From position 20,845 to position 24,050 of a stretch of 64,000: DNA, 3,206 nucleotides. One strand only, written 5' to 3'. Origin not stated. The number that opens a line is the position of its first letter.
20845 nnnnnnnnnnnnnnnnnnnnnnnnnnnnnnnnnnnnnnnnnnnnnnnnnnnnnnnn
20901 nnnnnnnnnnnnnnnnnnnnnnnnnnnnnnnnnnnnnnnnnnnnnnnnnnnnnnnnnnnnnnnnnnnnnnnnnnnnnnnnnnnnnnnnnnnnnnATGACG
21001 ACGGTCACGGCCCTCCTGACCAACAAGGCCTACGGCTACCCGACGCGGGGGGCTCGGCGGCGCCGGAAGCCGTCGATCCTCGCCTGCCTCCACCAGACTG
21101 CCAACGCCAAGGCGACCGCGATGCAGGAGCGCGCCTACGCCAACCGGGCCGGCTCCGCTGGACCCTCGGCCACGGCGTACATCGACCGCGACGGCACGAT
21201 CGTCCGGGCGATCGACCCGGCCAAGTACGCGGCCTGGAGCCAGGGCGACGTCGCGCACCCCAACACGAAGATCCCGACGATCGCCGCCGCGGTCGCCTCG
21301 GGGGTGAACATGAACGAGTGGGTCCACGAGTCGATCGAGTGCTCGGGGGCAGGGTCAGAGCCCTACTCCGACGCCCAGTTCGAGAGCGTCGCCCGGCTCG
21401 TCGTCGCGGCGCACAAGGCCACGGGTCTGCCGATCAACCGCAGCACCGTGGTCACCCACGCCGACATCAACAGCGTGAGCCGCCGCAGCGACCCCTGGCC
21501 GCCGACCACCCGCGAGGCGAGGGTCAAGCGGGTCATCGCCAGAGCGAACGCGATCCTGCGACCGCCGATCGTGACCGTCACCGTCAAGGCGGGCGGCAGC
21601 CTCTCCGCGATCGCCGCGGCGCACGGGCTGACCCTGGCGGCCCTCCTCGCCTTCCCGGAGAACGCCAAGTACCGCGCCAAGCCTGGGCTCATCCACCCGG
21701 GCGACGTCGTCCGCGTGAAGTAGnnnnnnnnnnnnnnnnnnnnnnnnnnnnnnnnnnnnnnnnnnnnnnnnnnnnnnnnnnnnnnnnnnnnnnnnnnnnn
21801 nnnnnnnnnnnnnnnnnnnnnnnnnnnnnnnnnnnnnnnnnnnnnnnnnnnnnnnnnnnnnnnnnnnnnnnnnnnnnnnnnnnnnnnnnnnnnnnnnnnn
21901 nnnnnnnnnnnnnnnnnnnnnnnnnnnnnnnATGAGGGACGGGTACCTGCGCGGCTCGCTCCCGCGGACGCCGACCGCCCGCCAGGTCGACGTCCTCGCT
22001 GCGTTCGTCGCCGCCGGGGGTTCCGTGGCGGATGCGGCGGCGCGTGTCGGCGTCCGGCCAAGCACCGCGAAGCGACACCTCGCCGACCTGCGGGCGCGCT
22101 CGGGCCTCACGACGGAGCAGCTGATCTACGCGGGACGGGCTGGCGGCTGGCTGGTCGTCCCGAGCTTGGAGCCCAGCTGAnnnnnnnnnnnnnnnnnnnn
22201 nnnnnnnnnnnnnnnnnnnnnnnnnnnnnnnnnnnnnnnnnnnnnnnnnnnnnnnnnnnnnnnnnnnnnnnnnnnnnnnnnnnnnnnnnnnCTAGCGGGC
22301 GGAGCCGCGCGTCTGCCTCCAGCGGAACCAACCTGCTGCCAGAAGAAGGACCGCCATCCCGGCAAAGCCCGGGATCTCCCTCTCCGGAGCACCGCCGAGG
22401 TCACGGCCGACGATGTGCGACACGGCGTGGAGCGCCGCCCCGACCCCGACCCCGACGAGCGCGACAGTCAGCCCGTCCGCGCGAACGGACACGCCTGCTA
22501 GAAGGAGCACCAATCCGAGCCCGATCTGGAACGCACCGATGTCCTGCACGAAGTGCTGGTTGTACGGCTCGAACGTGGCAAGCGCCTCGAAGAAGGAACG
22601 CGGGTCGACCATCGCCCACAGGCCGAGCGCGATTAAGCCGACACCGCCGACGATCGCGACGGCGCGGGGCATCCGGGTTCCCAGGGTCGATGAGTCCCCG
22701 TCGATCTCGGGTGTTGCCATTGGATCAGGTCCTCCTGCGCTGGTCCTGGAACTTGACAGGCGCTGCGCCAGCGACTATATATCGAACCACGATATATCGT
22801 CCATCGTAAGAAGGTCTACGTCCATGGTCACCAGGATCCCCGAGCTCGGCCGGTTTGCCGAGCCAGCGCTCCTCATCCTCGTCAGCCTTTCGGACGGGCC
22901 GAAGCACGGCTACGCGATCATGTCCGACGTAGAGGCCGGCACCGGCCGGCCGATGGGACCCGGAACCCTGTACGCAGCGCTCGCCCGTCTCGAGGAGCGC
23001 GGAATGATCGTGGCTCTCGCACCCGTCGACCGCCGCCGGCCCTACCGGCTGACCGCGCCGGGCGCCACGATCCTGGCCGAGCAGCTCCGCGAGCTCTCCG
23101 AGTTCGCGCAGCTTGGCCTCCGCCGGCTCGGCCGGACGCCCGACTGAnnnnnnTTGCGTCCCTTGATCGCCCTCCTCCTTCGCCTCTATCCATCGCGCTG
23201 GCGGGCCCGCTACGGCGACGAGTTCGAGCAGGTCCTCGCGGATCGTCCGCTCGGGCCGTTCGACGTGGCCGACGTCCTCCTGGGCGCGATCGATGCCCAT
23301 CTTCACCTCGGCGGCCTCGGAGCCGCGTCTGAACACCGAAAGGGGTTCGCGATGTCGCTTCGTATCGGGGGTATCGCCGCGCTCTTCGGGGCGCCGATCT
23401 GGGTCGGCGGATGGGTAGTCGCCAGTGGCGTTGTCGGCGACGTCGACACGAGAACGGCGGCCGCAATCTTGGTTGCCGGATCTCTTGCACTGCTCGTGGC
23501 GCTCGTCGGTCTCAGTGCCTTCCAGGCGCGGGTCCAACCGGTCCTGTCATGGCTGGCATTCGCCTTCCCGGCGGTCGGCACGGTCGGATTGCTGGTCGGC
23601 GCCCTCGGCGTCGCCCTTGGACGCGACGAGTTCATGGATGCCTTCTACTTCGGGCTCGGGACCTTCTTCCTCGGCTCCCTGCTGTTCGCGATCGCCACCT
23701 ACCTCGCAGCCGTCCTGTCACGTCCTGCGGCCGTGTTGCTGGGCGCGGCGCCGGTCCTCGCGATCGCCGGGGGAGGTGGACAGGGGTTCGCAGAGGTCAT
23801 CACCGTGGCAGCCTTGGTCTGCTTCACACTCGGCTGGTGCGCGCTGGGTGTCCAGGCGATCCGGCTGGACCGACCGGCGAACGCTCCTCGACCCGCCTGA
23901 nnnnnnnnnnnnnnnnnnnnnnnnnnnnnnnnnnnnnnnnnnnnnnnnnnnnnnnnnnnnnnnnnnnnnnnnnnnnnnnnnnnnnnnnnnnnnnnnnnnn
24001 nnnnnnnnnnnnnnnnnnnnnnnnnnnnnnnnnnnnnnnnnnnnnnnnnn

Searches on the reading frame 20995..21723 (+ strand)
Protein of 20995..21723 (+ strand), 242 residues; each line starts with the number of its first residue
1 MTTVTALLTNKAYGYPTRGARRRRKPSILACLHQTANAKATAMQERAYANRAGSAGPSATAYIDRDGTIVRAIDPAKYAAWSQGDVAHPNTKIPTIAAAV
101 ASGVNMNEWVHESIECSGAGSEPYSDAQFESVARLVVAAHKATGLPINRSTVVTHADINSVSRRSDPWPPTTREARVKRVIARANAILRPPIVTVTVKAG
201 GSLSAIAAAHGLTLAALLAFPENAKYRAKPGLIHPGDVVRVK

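Call 28: search_protein_families(library=phrogs, proteins=[window:20995-21723:+], max_evalue=0.01)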
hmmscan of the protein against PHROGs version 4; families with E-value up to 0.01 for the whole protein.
window:20995-21723:+ (242 aa): 10 families
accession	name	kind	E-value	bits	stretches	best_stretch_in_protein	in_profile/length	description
phrog_833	-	lysis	3.8e-12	47.5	1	13-181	16-170/294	endolysin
phrog_9611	-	lysis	1e-10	42.7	1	18-220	16-208/246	endolysin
phrog_670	-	lysis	6.2e-09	36.3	1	18-169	105-235/596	endolysin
phrog_1794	-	lysis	2.5e-08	34.7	1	31-186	60-197/336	amidase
phrog_880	-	lysis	2.5e-08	34.7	1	7-191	173-342/435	endolysin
phrog_2338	-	lysis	5.3e-08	33.6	1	31-161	32-142/346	endolysin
phrog_1493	-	lysis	1e-07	32.5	1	31-173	38-157/394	endolysin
phrog_8164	-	lysis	9.7e-05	22.8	1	31-159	30-148/320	endolysin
phrog_3393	-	lysis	0.0003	21.6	1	10-114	6-111/342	endolysin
phrog_5867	-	lysis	0.001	17.8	1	62-163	507-597/1029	endolysin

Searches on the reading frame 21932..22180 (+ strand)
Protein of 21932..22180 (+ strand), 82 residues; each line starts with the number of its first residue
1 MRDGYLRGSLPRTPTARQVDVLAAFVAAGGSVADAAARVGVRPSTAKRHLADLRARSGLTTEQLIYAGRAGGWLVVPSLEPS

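Call 14: search_protein_families(library=pfam, proteins=[window:21932-22180:+], max_evalue=0.01)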
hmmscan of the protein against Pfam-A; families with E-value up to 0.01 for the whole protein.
window:21932-22180:+ (82 aa): 6 families
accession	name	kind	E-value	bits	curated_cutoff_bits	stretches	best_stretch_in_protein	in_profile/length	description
PF13556.12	HTH_30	-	0.00011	22.3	27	1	19-60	2-43/59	PucR C-terminal helix-turn-helix domain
PF00126.33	HTH_1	-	0.00022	21.6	26.6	1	26-58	10-42/60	Bacterial regulatory helix-turn-helix protein, lysR family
PF09339.16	HTH_IclR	-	0.00037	20.7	22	1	16-56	3-45/52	IclR helix-turn-helix domain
PF12840.13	HTH_20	-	0.00042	20.7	27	1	20-61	8-49/51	Helix-turn-helix domain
PF25213.1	HVO_A0261_N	-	0.00083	19.6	35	1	16-73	11-68/86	HVO_A0261 N-terminal domain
PF13518.12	HTH_28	-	0.0025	18.3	25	1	25-55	8-38/52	Helix-turn-helix domain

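Call 28: search_protein_families(library=phrogs, proteins=[window:21932-22180:+], max_evalue=0.01)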
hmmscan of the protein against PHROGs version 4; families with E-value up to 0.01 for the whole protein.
window:21932-22180:+ (82 aa): 1 family
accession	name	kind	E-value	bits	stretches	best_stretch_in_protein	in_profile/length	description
phrog_3282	-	transcription regulation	0.0028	18.6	1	6-60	40-93/158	sigma factor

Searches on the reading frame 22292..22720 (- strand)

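Call 14: search_protein_families(library=pfam, proteins=[window:22292-22720:-], max_evalue=0.01)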
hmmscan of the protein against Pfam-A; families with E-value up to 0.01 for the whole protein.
window:22292-22720:- (142 aa): 1 family
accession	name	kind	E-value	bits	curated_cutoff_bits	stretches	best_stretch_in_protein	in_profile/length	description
PF01032.23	FecCD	-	0.0069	15.9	26.5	0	20-104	81-150/311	FecCD transport family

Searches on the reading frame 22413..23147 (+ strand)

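Call 14: search_protein_families(library=pfam, proteins=[window:22413-23147:+], max_evalue=0.01)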
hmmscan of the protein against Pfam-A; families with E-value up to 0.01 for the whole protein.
window:22413-23147:+ (244 aa): 1 family
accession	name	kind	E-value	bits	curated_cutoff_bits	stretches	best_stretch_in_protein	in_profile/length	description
PF03551.20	PadR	-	1.2e-11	44.9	27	1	155-222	1-74/75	Transcriptional regulator PadR-like family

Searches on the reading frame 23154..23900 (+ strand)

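Call 15: search_protein_families(library=pfam, proteins=[window:23154-23900:+], max_evalue=0.01)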
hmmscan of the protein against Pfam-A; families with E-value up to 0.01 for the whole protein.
window:23154-23900:+ (248 aa): 1 family
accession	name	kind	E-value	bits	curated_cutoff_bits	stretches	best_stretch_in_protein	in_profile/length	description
PF04103.21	CD20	-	0.0075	16.8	27.9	0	76-116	29-69/156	CD20-like family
